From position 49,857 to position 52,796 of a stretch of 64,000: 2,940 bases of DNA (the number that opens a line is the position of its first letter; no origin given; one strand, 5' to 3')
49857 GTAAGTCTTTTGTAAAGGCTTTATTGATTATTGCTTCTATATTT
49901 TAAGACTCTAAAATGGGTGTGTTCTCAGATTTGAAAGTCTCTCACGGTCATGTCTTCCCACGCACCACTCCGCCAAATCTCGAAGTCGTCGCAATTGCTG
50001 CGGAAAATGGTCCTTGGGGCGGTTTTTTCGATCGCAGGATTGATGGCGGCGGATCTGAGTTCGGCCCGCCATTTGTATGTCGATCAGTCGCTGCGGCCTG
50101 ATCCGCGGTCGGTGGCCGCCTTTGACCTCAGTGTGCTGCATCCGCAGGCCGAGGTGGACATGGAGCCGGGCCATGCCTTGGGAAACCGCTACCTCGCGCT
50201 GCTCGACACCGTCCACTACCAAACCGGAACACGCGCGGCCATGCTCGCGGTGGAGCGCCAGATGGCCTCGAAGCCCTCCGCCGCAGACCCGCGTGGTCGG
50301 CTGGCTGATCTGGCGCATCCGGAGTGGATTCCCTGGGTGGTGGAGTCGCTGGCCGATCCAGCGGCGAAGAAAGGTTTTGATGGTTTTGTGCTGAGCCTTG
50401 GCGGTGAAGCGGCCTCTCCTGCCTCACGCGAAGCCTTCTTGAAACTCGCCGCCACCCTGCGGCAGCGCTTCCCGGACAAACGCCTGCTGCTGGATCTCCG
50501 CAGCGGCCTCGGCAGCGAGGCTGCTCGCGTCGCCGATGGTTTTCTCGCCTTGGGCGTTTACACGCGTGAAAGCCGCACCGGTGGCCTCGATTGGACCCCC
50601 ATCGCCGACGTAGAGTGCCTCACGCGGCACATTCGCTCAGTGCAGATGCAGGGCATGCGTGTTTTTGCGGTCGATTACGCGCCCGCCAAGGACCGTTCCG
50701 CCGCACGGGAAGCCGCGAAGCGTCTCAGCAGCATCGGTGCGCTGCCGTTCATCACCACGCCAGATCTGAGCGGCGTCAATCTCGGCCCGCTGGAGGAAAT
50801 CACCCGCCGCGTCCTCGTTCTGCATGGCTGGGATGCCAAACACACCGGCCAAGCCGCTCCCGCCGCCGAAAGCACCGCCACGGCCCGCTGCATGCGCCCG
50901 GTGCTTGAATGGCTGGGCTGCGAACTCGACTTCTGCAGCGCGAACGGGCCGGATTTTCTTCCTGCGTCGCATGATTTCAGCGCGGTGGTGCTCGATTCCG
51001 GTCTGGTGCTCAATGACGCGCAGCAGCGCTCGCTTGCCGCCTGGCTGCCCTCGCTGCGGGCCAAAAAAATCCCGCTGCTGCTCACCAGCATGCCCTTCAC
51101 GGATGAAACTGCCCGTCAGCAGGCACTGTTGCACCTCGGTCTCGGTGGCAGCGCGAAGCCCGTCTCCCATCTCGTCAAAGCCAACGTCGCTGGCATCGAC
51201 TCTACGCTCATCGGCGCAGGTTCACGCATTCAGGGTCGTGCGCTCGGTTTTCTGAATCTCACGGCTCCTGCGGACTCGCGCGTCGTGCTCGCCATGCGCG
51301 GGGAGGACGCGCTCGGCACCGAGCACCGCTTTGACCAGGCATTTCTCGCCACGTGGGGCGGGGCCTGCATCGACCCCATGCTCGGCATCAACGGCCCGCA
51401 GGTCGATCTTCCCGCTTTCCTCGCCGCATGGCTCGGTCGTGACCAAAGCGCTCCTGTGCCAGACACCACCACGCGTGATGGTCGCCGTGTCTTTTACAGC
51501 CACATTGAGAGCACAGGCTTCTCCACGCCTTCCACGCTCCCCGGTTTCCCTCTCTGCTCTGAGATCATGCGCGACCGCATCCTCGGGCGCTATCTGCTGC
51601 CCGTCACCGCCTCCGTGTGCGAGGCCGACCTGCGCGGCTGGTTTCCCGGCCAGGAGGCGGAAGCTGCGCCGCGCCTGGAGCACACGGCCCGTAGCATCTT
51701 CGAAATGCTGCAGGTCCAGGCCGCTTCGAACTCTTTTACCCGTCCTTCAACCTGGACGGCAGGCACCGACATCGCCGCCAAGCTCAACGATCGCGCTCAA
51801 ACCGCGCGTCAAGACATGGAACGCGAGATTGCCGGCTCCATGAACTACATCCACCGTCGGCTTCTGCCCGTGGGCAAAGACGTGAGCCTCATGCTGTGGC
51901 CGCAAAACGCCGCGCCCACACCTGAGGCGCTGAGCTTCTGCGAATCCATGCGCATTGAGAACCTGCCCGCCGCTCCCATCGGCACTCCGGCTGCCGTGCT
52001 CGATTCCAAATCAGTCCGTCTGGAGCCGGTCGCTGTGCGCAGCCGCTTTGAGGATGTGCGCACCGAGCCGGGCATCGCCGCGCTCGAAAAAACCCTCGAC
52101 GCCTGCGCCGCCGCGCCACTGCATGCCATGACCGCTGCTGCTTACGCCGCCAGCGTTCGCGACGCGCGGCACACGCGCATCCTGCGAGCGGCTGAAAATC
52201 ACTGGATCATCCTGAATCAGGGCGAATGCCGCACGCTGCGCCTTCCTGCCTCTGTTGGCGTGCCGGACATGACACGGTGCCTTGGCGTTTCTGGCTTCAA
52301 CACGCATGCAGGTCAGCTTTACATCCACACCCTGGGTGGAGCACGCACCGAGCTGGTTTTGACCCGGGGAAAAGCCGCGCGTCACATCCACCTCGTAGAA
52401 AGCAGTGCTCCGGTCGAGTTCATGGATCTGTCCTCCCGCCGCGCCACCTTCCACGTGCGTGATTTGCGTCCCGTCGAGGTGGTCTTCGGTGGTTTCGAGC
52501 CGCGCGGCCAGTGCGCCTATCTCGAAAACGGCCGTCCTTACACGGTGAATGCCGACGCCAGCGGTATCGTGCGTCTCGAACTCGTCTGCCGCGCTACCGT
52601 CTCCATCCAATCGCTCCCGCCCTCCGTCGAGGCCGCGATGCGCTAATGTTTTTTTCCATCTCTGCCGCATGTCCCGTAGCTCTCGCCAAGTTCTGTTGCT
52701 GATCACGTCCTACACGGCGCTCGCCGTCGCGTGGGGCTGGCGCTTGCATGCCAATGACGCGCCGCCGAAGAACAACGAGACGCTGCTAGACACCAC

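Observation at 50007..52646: PelA homologue that appears to be a double pseudoenzyme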

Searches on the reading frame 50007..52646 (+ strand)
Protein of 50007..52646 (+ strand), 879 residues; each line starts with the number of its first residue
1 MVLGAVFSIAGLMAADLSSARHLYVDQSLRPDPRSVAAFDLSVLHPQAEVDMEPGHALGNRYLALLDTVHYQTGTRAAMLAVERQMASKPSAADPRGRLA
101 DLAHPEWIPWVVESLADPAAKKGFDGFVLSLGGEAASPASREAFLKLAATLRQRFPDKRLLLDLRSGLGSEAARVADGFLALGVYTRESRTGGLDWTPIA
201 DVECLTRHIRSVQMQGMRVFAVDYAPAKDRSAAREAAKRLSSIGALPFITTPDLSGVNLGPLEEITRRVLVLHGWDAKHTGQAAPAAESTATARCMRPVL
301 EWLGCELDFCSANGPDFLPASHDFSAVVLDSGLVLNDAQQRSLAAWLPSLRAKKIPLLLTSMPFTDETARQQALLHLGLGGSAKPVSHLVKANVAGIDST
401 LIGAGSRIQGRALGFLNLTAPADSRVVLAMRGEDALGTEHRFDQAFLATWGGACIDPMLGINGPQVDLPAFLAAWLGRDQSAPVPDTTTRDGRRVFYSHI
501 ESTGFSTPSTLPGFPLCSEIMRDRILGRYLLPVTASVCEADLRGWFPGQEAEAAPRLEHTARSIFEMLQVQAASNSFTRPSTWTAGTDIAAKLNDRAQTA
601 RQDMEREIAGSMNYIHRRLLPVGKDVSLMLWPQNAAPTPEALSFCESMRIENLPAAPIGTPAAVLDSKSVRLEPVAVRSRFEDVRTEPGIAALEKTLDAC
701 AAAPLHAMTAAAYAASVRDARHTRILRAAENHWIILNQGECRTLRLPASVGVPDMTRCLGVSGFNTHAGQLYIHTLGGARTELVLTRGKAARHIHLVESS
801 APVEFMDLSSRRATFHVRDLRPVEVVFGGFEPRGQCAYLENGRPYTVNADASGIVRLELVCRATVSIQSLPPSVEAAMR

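Call 3: search_protein_families(library=pfam, proteins=[window:50007-52646:+], max_evalue=1)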
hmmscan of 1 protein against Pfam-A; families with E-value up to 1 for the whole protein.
window:50007-52646:+ (879 aa): 1 family
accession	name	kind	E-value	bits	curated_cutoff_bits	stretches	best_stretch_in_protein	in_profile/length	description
PF11870.13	LutB_C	-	0.097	13.5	26.8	1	549-631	10-65/88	Lactate utilisation protein B, C-terminal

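Call 4: search_protein_families(library=ncbifam, proteins=[window:50007-52646:+], max_evalue=1)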
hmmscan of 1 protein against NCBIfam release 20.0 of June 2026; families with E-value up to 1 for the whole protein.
window:50007-52646:+ (879 aa): 0 families

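Call 7: search_solved_structures(query=window:50007-52646:+, max_evalue=10, show_alignments=3)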
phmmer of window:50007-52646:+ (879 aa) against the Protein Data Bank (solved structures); distinct sequences matched with E-value up to 10: 4.
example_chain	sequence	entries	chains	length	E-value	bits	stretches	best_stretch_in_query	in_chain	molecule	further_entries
9cgy_A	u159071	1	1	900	1.1e-36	129.5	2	96-650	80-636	PelA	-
5tsy_A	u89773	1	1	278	1.9e-10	42.7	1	96-260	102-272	PelA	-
5tcb_A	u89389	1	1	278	3.3e-10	41.9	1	96-260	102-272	PelA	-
1dcf_A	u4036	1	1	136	2.1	9.5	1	294-387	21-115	ETR1 PROTEIN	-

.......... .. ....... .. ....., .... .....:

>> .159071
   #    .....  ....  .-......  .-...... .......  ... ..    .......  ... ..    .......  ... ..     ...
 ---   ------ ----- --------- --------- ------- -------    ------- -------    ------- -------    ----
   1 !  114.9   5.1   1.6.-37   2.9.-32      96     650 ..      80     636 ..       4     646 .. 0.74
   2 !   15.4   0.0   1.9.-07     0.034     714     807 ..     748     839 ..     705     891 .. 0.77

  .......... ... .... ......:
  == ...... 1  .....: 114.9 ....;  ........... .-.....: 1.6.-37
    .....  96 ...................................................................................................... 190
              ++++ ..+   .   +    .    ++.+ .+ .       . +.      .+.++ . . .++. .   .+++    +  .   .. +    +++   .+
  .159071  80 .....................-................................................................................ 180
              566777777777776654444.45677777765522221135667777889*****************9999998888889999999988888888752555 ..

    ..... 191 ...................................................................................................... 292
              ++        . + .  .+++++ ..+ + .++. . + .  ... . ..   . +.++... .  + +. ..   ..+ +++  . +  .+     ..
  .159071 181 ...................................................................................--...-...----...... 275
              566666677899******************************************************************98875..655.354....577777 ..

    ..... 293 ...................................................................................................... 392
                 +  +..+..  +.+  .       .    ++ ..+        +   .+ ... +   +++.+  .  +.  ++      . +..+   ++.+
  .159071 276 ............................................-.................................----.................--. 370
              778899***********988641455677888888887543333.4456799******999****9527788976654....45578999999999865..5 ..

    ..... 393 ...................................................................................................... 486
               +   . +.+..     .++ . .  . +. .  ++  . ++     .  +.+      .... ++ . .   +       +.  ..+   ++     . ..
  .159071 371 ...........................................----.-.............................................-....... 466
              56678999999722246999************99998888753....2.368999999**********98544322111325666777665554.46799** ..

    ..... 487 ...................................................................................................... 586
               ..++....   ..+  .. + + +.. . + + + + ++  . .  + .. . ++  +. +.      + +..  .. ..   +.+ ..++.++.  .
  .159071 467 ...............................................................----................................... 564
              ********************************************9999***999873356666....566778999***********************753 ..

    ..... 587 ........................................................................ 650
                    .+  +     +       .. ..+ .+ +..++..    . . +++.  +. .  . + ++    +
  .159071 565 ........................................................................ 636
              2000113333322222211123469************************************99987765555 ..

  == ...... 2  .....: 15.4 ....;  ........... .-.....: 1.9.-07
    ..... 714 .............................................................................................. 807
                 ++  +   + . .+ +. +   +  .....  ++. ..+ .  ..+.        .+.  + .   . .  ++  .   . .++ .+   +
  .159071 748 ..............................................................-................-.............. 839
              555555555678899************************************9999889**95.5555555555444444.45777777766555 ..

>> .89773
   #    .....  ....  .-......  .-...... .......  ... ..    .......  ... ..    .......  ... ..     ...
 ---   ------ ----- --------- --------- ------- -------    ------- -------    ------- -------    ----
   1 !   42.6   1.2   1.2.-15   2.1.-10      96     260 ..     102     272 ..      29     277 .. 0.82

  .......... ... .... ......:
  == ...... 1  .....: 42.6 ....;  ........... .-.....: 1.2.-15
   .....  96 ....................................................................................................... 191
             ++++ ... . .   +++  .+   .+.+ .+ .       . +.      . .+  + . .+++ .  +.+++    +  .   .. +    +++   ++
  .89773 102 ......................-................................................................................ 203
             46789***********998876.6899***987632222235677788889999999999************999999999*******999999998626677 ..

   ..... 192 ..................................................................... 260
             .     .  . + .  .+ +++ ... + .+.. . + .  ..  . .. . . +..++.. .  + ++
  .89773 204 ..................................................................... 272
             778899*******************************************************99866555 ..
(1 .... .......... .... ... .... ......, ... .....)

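Call 8: find_homologous_proteins(query=window:50007-52646:+, max_evalue=0.001)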
Query window:50007-52646:+ (879 aa): 115 proteins with E <= 0.001 among 8000 candidates.
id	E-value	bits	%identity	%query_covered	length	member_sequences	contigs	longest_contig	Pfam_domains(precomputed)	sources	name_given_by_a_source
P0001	0.0e+0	1975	100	100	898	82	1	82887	-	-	-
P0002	0.0e+0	1848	94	100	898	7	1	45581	-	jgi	jgi:polysaccharide biosynthesis protein PelA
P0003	0.0e+0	1809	92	100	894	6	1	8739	-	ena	-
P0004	0.0e+0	1804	92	99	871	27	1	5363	-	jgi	jgi:hypothetical protein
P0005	0.0e+0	1673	85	100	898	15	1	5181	-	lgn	-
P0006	0.0e+0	1458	75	99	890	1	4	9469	-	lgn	-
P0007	0.0e+0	1426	74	99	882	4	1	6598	-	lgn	-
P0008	0.0e+0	1422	72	99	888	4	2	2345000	-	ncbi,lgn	-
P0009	0.0e+0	1415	72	99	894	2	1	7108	-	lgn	-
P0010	0.0e+0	1414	72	100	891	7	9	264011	-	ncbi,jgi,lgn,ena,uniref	ncbi:hypothetical protein [Prosthecobacter sp.]|jgi:hypothetical protein|uniref:hypothetical protein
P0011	0.0e+0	1407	72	100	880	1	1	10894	-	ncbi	ncbi:MAG: hypothetical protein R3F13_21845 [Prosthecobacter sp.]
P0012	0.0e+0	1398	72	99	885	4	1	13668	-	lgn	-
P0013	0.0e+0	1396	70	100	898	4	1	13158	-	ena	-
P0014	0.0e+0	1394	71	100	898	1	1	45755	-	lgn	-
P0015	0.0e+0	1394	72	100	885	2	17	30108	-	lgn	-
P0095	1.1e-284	965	51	98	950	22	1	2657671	-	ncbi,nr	ncbi:MAG: hypothetical protein IPK22_03255 [Verrucomicrobiaceae bacterium]|nr:hypothetical protein [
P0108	2.2e-149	517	36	100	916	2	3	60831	-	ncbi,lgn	-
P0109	1.2e-148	515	35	96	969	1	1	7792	PF03537.20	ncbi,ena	-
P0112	7.9e-123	429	33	96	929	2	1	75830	-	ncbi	-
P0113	2.4e-117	411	34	88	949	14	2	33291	-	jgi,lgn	-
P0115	3.8e-53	199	27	90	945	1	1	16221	PF03537.20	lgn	-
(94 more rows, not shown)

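Call 18: find_encoding_contigs(protein=P0001, flank=10000, max_places=3)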
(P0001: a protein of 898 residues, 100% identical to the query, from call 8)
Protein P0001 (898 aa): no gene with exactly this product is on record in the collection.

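Call 19: find_encoding_contigs(protein=P0008, flank=10000, max_places=2)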
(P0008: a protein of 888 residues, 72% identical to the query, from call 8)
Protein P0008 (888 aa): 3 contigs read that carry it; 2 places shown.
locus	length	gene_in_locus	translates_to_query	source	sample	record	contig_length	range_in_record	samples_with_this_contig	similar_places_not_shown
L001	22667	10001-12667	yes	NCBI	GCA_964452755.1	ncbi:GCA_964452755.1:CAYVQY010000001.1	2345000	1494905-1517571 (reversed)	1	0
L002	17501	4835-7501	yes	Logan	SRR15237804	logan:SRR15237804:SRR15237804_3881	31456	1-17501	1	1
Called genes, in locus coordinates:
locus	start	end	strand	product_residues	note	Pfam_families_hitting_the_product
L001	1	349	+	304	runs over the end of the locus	PF00581:Rhodanese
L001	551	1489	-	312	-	PF02517:Rce1-like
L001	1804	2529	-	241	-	-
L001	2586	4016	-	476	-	PF01408:GFO_IDH_MocA, PF22725:GFO_IDH_MocA_C3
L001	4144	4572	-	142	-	-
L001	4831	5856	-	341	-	PF01118:Semialdhyde_dh, PF02774:Semialdhyde_dhC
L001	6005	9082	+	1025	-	PF00034:Cytochrom_C (faint), PF07635:PSCyt1, PF07583:PSCyt2, PF07587:PSD1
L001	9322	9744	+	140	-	PF01850:PIN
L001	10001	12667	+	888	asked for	-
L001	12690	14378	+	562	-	-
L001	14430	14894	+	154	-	PF03734:YkuD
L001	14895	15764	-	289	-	PF00135:COesterase, PF20434:BD-FAE, PF07859:Abhydrolase_3, PF12146:Hydrolase_4 (faint), PF00326:Peptidase_S9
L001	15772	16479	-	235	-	PF08713:DNA_alkylation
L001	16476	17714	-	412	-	PF01011:PQQ (faint), PF13360:PQQ_2, PF13570:Beta-prop_ACSF4, PF13360:PQQ_2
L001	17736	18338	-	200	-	-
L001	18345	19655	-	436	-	PF13570:Beta-prop_ACSF4 (faint), PF13360:PQQ_2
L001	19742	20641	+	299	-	PF13360:PQQ_2 (faint), PF01436:NHL (faint), PF08450:SGL (faint)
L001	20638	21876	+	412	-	-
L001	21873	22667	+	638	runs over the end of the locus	PF12974:Phosphonate-bd, PF01011:PQQ (faint), PF13360:PQQ_2, PF13570:Beta-prop_ACSF4 (faint), PF13360:PQQ_2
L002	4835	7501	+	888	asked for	-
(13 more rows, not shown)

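Call 21: find_encoding_contigs(protein=P0095, flank=10000, max_places=1)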
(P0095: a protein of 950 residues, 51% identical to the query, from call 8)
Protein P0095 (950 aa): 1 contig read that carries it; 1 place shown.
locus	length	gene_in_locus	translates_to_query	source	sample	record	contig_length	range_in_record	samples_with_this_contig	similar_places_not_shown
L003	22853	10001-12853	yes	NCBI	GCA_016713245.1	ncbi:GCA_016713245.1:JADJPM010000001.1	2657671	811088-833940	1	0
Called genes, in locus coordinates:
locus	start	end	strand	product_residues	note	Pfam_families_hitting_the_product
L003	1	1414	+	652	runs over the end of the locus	PF00012:HSP70, PF06723:MreB_Mbl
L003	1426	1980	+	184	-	-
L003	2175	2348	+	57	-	-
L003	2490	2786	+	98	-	PF00166:Cpn10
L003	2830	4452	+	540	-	PF00118:Cpn60_TCP1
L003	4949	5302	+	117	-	PF11969:DcpS_C, PF01230:HIT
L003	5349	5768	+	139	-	-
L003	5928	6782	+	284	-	PF00005:ABC_tran, PF02463:SMC_N (weak), PF13304:AAA_21, PF08352:oligo_HPY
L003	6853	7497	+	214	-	PF02563:Poly_export, PF10531:SLBB (weak)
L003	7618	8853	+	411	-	PF00202:Aminotran_3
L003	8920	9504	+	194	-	PF01909:NTP_transf_2 (weak), PF18765:Polbeta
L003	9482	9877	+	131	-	-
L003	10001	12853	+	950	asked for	-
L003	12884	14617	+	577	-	PF13428:TPR_14 (faint)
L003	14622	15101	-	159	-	PF11848:DUF3368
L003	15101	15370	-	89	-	PF03683:UPF0175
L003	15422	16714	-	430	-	PF00069:Pkinase, PF07714:PK_Tyr_Ser-Thr, PF01636:APH (faint), PF03109:ABC1 (weak), PF14531:Kinase-like (weak), PF00072:Response_reg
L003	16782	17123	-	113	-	-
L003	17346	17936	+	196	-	PF00499:Oxidored_q3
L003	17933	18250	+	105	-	PF00420:Oxidored_q2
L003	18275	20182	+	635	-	PF00662:Proton_antipo_N, PF00361:Proton_antipo_M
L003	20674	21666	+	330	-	PF00361:Proton_antipo_M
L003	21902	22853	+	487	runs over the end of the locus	PF00361:Proton_antipo_M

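Call 22: find_encoding_contigs(protein=P0108, flank=10000, max_places=1)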
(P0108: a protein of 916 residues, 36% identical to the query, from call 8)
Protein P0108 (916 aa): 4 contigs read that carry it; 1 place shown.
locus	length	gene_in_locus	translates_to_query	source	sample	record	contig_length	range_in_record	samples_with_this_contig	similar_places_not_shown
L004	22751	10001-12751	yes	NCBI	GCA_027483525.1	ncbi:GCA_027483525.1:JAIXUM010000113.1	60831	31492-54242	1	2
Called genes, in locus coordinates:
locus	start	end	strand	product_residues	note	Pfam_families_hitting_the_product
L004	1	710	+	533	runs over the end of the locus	PF00595:PDZ, PF13180:PDZ_2, PF17820:PDZ_6 (weak), PF17815:PDZ_3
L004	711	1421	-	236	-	-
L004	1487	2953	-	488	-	-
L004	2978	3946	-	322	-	PF00005:ABC_tran, PF08352:oligo_HPY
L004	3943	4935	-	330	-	PF00005:ABC_tran, PF13304:AAA_21 (weak), PF08352:oligo_HPY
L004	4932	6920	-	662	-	PF00496:SBP_bac_5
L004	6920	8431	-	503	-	PF00528:BPD_transp_1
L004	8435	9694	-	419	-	PF00528:BPD_transp_1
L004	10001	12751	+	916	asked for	-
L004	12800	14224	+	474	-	-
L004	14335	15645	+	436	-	PF01261:AP_endonuc_2, PF27526:XylA2_C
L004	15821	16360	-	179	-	PF00300:His_Phos_1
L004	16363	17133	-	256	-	PF07978:NIPSNAP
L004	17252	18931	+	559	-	PF20154:LNT_N, PF00795:CN_hydrolase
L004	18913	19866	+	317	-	PF01351:RNase_HII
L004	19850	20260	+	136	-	PF18291:HU-HIG, PF00216:Bac_DNA_binding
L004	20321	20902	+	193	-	PF01914:MarC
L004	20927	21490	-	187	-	PF03602:Cons_hypoth95, PF05175:MTS, PF13847:Methyltransf_31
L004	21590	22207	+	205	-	PF03458:Gly_transporter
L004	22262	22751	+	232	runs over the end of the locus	PF02577:BFN_dom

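Call 23: find_encoding_contigs(protein=P0112, flank=10000, max_places=1)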
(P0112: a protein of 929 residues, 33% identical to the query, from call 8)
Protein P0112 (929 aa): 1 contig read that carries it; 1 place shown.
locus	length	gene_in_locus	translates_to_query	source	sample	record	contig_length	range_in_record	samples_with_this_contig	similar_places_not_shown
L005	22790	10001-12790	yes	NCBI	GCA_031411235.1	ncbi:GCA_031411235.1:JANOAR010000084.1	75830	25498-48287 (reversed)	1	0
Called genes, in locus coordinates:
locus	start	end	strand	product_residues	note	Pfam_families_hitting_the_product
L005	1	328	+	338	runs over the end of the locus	PF00135:COesterase (weak), PF20434:BD-FAE, PF07859:Abhydrolase_3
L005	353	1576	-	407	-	PF07394:DUF1501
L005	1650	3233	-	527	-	PF08811:DUF1800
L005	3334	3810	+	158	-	-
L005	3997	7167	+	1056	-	PF00873:ACR_tran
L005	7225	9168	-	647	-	PF13589:HATPase_c_3, PF00183:HSP90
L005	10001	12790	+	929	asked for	-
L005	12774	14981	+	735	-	PF13176:TPR_7 (faint), PF13428:TPR_14 (faint), PF14559:TPR_19 (faint), PF13431:TPR_17 (faint), PF14561:TPR_20 (faint), PF13181:TPR_8 (faint)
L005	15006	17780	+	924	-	PF14559:TPR_19 (faint)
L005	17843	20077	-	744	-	PF13472:Lipase_GDSL_2, PF25182:NonGDSL (weak)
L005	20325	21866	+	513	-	-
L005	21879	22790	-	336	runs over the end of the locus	PF01408:GFO_IDH_MocA, PF22725:GFO_IDH_MocA_C3, PF02894:GFO_IDH_MocA_C (weak)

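Call 24: find_encoding_contigs(protein=P0115, flank=10000, max_places=1)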
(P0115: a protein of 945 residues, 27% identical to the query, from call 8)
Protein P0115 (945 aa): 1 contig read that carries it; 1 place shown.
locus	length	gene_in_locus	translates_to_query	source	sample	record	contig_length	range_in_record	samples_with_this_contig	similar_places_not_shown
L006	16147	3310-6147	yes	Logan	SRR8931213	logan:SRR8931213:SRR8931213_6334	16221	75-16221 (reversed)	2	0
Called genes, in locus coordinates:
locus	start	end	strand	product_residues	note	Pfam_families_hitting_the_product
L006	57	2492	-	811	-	PF02771:Acyl-CoA_dh_N, PF02770:Acyl-CoA_dh_M (weak), PF00441:Acyl-CoA_dh_1, PF09317:ACDH_C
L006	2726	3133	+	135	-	-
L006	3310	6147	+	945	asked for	PF03537:Glyco_hydro_114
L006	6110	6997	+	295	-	-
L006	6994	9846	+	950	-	PF14559:TPR_19 (faint), PF13429:TPR_15, PF24604:B-barrel_PelB_C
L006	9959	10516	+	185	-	-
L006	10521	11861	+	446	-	PF13492:GAF_3, PF16963:PelD_GGDEF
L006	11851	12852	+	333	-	-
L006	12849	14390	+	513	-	PF11997:DUF3492, PF20706:GT4-conflict, PF00534:Glycos_transf_1, PF13692:Glyco_trans_1_4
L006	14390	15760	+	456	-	PF16933:PelG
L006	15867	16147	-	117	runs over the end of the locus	?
